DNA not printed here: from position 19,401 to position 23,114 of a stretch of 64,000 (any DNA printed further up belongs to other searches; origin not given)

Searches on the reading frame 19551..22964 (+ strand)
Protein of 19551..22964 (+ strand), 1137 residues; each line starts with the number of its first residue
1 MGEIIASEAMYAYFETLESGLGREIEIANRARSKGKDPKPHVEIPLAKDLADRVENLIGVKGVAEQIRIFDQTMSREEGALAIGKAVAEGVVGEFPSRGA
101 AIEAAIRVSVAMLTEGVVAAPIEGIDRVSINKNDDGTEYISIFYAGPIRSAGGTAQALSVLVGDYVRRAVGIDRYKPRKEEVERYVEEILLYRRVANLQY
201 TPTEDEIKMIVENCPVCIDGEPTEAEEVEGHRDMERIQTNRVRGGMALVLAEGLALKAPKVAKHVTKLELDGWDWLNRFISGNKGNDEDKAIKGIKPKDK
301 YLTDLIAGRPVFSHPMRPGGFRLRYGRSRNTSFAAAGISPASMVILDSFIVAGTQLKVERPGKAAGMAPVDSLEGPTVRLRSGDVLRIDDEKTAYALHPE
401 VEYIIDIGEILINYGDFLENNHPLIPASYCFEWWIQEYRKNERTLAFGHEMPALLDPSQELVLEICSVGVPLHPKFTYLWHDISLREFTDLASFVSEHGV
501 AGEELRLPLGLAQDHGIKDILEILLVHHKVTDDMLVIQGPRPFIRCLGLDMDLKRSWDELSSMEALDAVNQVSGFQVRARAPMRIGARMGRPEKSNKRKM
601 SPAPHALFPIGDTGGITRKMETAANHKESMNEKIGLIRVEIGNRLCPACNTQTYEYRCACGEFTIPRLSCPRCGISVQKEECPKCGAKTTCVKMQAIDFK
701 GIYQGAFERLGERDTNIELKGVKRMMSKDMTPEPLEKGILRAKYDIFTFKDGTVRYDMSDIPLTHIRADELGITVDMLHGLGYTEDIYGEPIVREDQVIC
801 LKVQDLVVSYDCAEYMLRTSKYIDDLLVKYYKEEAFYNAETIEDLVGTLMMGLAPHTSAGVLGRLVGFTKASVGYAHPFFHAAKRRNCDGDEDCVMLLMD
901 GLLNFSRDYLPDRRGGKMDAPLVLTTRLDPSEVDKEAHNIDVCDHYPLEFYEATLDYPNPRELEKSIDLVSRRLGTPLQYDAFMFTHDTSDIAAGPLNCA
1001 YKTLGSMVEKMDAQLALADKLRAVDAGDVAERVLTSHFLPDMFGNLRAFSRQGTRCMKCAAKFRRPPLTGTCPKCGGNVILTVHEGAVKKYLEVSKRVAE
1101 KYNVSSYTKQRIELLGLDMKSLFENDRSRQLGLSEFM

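Call 7: search_protein_families(library=pfam, proteins=[window:19551-22964:+])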
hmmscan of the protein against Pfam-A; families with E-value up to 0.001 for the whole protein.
window:19551-22964:+ (1137 aa): 4 families
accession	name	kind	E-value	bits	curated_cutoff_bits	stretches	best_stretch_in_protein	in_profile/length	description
PF24844.1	PolC_DP2_central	-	1.1e-155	518.5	24.3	1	290-678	3-371/372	DNA polymerase II large subunit DP2, central domain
PF24846.1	PolC_DP2_cat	-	2.1e-153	510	24.3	1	716-1010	5-299/299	DNA polymerase II large subunit DP2, catalytic domain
PF03833.19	PolC_DP2_N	-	7.5e-129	429.1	24.3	1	13-281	2-270/271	DNA polymerase II large subunit DP2, N-terminal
PF22912.2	zf-DPOE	-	6e-05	23.5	21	1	1052-1104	3-53/58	Zinc finger domain of DNA polymerase-epsilon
